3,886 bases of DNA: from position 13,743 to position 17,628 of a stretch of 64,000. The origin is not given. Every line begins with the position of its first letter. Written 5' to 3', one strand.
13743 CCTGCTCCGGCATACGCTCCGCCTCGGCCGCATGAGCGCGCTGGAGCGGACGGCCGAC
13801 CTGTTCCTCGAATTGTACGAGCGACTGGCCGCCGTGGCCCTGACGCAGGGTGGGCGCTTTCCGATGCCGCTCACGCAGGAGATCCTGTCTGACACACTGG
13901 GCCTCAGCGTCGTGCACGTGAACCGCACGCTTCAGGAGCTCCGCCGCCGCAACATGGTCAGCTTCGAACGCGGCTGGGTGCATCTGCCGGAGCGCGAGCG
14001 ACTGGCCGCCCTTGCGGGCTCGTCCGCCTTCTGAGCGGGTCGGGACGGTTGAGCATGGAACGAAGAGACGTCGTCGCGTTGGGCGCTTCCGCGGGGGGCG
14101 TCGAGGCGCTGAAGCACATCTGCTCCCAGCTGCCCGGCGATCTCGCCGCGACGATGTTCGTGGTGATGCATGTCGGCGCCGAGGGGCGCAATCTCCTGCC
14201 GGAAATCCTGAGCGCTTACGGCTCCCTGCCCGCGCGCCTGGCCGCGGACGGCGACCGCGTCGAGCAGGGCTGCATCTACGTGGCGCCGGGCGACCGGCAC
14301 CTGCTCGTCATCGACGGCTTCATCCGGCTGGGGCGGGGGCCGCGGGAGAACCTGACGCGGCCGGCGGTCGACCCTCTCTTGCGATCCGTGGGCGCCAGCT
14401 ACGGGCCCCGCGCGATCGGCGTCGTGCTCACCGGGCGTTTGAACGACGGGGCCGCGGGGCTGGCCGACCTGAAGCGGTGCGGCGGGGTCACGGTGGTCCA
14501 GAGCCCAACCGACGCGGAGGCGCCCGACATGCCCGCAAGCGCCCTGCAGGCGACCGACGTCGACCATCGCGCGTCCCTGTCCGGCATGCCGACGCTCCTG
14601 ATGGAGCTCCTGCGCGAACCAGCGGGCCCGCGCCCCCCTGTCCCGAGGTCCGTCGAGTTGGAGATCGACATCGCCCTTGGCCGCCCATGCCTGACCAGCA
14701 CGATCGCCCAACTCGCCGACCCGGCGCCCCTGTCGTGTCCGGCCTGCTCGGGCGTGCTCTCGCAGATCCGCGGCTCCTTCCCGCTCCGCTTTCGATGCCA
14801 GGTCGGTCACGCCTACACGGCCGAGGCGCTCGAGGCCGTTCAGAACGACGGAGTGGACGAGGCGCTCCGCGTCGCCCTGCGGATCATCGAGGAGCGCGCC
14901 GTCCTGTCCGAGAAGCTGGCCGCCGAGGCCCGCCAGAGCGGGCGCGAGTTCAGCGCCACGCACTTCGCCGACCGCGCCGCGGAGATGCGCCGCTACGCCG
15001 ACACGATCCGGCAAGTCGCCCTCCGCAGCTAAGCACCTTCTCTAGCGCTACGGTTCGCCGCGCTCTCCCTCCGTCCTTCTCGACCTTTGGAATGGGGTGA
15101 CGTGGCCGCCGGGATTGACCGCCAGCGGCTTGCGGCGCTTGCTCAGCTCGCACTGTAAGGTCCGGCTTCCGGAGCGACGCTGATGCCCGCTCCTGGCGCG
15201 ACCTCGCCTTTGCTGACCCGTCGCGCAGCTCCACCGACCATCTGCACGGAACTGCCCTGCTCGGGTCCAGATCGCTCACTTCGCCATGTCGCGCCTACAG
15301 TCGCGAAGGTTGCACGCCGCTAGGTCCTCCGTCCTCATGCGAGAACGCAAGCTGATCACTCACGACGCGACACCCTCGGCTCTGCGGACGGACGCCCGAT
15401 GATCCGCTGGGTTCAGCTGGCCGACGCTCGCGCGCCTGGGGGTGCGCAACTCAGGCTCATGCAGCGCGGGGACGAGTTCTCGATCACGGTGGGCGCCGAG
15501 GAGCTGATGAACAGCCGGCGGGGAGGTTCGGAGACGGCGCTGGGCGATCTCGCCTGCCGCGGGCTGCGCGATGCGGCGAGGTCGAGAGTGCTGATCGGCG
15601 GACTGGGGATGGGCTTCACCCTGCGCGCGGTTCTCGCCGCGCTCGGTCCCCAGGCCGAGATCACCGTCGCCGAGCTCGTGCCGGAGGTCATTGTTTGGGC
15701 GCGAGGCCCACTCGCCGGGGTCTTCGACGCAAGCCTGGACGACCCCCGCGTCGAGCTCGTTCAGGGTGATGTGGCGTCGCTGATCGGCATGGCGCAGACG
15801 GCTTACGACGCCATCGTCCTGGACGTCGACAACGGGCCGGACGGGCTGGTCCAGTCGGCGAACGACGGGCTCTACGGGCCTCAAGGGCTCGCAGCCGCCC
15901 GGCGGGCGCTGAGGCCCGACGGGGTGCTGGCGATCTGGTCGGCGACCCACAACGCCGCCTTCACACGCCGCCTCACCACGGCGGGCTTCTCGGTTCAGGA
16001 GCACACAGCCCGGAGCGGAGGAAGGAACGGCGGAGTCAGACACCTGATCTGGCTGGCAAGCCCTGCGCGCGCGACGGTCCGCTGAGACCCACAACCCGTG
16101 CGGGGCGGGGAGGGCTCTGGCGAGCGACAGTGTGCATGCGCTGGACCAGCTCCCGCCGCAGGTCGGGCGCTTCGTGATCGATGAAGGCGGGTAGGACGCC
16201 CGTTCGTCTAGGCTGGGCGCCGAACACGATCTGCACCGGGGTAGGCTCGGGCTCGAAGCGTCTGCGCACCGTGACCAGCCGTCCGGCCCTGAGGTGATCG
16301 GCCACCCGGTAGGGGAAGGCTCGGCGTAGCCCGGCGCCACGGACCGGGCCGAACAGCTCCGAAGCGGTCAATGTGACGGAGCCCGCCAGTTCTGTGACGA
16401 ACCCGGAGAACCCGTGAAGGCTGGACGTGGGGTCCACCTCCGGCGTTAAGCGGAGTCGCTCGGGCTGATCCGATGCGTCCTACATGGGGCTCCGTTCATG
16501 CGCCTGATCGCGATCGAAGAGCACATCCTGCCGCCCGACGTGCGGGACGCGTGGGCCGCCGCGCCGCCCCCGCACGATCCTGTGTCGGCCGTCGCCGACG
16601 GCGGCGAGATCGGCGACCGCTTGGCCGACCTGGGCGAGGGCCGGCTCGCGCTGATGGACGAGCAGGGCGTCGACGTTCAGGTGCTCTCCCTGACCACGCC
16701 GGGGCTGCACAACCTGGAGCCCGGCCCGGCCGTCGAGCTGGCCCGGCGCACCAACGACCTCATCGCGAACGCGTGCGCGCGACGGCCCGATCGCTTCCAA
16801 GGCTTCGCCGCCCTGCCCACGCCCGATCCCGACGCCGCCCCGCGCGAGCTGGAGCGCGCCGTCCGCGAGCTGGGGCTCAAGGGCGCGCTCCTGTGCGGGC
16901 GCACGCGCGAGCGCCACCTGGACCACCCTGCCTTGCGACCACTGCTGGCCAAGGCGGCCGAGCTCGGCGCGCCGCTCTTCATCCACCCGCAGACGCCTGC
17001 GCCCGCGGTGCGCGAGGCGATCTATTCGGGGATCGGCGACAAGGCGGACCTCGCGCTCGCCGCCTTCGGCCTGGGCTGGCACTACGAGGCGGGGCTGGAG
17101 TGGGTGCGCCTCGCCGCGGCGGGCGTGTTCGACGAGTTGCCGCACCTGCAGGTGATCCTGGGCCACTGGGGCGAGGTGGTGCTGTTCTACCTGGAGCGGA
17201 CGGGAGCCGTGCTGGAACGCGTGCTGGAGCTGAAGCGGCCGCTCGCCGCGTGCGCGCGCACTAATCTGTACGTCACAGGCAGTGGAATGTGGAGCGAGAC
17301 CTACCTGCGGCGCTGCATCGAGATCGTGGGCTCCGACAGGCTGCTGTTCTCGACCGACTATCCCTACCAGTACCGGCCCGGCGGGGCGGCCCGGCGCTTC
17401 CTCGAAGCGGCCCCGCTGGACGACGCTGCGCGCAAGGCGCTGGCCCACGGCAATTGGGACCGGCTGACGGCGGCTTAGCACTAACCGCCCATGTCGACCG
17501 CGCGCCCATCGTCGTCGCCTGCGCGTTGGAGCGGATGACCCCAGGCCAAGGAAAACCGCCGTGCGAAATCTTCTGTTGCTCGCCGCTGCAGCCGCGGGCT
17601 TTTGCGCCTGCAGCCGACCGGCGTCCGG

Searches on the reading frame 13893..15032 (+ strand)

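Call 81: search_protein_families(library=pfam, proteins=[window:13893-15032:+], max_evalue=0.00001)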
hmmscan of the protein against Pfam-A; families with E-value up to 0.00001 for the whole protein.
window:13893-15032:+ (379 aa): 1 family
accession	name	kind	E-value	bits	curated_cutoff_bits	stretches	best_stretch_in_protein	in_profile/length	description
PF01339.22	CheB_methylest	-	1.9e-48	164.9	24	1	61-234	1-172/174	CheB methylesterase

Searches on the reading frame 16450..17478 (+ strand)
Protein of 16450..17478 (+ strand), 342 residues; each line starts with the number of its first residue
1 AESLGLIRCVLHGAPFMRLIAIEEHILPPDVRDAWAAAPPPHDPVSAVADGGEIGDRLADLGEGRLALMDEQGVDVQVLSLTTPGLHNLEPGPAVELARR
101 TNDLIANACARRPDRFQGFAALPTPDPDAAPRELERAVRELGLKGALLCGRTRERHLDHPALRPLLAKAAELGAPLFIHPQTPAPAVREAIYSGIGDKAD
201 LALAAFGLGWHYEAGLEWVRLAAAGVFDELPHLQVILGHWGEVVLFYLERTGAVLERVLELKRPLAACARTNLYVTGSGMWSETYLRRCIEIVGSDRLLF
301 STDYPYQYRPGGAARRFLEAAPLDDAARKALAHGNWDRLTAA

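Call 81: search_protein_families(library=pfam, proteins=[window:16450-17478:+], max_evalue=0.00001)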
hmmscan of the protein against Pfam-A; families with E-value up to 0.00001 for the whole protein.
window:16450-17478:+ (342 aa): 1 family
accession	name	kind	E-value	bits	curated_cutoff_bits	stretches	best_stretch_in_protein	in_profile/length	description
PF04909.20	Amidohydro_2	-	2.4e-35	123.2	26.4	1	33-335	2-282/289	Amidohydrolase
